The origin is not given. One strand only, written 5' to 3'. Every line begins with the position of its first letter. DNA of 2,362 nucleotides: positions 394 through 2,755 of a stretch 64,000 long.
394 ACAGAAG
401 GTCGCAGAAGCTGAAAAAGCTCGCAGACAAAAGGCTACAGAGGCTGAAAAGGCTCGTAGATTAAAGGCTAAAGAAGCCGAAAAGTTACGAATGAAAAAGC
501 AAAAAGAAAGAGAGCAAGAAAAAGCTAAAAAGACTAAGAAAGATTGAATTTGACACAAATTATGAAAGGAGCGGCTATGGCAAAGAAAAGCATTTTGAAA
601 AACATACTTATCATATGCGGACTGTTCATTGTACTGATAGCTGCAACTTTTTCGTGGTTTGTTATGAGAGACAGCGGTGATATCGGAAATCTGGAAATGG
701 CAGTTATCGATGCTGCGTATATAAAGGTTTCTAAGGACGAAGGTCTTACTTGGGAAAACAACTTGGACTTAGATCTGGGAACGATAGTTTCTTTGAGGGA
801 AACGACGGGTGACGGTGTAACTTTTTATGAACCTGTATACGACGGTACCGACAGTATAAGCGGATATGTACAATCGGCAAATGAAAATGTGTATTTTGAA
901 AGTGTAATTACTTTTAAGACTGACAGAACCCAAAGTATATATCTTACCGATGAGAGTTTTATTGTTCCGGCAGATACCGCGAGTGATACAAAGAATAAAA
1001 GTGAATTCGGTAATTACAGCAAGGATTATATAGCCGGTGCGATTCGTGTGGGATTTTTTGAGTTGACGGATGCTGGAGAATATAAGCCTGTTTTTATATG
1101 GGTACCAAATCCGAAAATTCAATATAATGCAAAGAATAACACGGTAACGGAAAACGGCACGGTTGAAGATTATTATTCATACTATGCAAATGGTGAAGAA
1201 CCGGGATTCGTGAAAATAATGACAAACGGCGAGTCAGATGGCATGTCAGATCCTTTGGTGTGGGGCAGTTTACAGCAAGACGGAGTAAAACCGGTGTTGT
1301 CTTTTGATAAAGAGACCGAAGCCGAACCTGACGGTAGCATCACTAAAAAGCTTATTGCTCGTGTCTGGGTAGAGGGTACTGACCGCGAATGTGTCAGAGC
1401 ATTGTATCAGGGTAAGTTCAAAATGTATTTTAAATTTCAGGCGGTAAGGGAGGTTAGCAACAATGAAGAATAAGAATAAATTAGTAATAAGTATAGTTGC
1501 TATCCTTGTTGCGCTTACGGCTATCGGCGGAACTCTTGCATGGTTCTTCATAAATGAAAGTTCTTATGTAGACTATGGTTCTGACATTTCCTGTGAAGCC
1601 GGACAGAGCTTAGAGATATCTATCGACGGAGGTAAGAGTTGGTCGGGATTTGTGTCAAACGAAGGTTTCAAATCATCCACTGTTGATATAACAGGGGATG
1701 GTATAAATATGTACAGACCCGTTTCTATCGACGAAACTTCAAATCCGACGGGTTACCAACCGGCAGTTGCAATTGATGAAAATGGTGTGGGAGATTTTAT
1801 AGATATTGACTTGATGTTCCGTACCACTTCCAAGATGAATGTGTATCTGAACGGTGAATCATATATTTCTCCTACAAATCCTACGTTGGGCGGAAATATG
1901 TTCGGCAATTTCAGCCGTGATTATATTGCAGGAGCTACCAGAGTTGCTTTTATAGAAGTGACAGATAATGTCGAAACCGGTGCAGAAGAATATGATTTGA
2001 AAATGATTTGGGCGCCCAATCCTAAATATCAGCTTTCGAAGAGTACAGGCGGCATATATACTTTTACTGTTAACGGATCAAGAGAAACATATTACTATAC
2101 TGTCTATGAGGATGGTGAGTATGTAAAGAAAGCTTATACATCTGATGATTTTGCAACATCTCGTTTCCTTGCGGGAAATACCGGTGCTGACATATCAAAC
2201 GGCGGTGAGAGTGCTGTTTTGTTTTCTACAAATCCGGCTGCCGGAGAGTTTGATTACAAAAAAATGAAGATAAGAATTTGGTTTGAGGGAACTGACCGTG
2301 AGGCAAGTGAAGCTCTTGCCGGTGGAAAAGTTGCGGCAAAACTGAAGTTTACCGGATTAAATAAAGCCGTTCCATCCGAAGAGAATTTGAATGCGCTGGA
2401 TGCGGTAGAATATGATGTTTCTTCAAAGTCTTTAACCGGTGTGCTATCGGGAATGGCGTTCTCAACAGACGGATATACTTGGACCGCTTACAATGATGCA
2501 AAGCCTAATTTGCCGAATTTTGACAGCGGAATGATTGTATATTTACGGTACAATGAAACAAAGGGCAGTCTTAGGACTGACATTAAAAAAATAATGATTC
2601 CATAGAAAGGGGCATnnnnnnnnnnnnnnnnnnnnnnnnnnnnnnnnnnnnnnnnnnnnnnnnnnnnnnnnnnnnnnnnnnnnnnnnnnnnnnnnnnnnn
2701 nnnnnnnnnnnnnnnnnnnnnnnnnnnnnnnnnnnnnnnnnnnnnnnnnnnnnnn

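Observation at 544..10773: Expanded SipW/TasA-type secretion locus: four small cognate substrates, an ER-type signal peptidase and a 2023-aa LRR substrate, directly upstream of rpsL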

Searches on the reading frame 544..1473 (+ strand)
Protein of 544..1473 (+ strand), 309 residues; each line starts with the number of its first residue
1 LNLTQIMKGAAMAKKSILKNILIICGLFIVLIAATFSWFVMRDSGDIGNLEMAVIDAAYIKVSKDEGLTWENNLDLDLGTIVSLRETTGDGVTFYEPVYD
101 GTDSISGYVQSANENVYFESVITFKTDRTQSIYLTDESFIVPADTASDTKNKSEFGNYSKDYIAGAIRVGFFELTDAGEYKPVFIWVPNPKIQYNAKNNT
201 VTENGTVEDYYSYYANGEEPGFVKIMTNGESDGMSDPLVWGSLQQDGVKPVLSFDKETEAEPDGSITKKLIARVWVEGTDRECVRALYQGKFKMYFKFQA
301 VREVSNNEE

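Call 3: search_protein_families(library=pfam, proteins=[window:544-1473:+], max_evalue=0.1)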
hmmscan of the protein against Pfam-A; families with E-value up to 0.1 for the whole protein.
window:544-1473:+ (309 aa): 0 families

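Call 4: search_protein_families(library=ncbifam, proteins=[window:544-1473:+], max_evalue=0.1)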
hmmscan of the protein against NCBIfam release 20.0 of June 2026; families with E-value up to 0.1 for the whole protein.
window:544-1473:+ (309 aa): 0 families

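Call 83: list_cluster_members(proteins=[window:577-1473:+, window:2616-3491:+, window:4161-4724:+, window:4702-10773:+, L004:3088-3783:+, L004:3826-4758:+, L004:4836-5567:+, L004:5618-7141:+, L004:7172-9085:+, L004:1736-3091:+])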
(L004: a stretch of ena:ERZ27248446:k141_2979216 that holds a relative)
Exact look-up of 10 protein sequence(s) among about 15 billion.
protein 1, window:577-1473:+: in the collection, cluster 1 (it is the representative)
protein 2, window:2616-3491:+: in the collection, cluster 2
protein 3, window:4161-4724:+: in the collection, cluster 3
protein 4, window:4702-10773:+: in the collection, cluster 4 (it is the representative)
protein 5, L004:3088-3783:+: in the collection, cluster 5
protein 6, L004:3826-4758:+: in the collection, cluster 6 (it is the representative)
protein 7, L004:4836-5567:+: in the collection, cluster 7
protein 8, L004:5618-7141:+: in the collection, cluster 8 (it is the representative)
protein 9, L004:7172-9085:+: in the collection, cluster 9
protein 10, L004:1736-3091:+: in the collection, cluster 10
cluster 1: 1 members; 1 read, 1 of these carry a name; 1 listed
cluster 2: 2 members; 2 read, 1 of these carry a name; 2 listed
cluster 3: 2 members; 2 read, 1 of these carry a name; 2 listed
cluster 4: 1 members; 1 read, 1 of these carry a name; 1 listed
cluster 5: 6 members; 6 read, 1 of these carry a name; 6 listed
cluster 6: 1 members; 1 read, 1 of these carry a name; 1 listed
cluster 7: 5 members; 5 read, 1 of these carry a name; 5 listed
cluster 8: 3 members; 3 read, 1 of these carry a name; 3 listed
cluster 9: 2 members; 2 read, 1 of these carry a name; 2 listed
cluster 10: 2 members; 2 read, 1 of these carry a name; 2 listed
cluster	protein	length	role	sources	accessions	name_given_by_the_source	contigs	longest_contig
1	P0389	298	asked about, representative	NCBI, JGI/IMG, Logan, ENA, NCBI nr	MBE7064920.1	MAG: hypothetical protein E7384_03790 [Ruminococcaceae bacterium] | hypothetical protein [Oscillospiraceae bacterium]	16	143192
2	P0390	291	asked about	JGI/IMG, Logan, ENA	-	-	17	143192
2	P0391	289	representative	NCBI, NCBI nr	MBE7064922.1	MAG: hypothetical protein E7384_03800 [Ruminococcaceae bacterium] | hypothetical protein [Oscillospiraceae bacterium]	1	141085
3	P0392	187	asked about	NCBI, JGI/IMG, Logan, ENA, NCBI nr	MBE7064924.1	MAG: signal peptidase I [Ruminococcaceae bacterium] | signal peptidase I [Oscillospiraceae bacterium]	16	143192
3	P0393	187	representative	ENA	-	-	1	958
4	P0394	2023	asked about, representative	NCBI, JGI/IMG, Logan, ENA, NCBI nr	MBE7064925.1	MAG: hypothetical protein E7384_03815 [Ruminococcaceae bacterium] | hypothetical protein [Oscillospiraceae bacterium]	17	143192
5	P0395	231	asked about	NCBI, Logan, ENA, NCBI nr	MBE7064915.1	MAG: hypothetical protein E7384_03765 [Ruminococcaceae bacterium] | hypothetical protein [Oscillospiraceae bacterium]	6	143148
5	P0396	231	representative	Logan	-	-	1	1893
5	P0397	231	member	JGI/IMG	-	-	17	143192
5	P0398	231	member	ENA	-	-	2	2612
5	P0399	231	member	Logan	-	-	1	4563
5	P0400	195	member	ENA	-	-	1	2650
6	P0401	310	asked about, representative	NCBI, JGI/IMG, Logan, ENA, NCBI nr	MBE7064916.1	MAG: hypothetical protein E7384_03770 [Ruminococcaceae bacterium] | hypothetical protein [Oscillospiraceae bacterium]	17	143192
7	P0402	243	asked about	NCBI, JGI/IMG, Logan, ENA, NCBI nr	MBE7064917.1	MAG: signal peptidase I [Ruminococcaceae bacterium] | signal peptidase I [Oscillospiraceae bacterium]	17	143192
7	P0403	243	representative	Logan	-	-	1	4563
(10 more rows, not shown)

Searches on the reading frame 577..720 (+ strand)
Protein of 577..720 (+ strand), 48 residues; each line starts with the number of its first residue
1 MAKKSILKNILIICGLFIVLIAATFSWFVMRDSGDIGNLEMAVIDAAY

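Call 66: search_protein_families(library=ncbifam, proteins=[window:577-720:+], max_evalue=10)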
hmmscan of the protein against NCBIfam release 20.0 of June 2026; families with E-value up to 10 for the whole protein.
seq(48 aa): 0 families

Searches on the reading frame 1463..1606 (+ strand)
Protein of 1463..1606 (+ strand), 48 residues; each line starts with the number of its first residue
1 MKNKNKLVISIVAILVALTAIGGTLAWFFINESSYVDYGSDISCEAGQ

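Call 66: search_protein_families(library=ncbifam, proteins=[window:1463-1606:+], max_evalue=10)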
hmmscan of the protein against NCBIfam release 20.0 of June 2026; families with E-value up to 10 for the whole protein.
seq(48 aa): 7 families
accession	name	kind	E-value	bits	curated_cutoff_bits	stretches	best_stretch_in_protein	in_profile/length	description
NF004285.1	PRK05696.1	equivalog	0.00053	19.8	179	1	2-35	15-47/171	flagellar basal body-associated protein FliL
NF005435.1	PRK07021.1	equivalog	0.0054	16.6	131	1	3-32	5-35/157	flagellar basal body-associated protein FliL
NF009650.0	PRK13183.1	equivalog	0.027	14.3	70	1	7-22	10-25/46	photosystem II reaction center protein PsbN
TIGR04088.1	cognate_SipW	domain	0.081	13.1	19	1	12-28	3-19/34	SipW-dependent-type signal peptide-containing protein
NF010462.0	PRK13887.1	subfamily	0.14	11.4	332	1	5-25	54-74/250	conjugal transfer protein TrbF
NF005826.1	PRK07718.1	equivalog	0.16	11.9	140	1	3-34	2-32/143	flagellar basal body-associated protein FliL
NF009420.1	PRK12785.1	equivalog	0.23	11.3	197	1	2-32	16-45/161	flagellar basal body-associated protein FliL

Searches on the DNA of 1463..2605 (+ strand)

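Call 87: search_rna_families(source=L004, threshold=evalue, max_evalue=0.1)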
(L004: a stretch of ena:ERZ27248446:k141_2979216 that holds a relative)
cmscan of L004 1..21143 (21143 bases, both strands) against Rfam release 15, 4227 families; matches with E-value up to 0.1: 0.
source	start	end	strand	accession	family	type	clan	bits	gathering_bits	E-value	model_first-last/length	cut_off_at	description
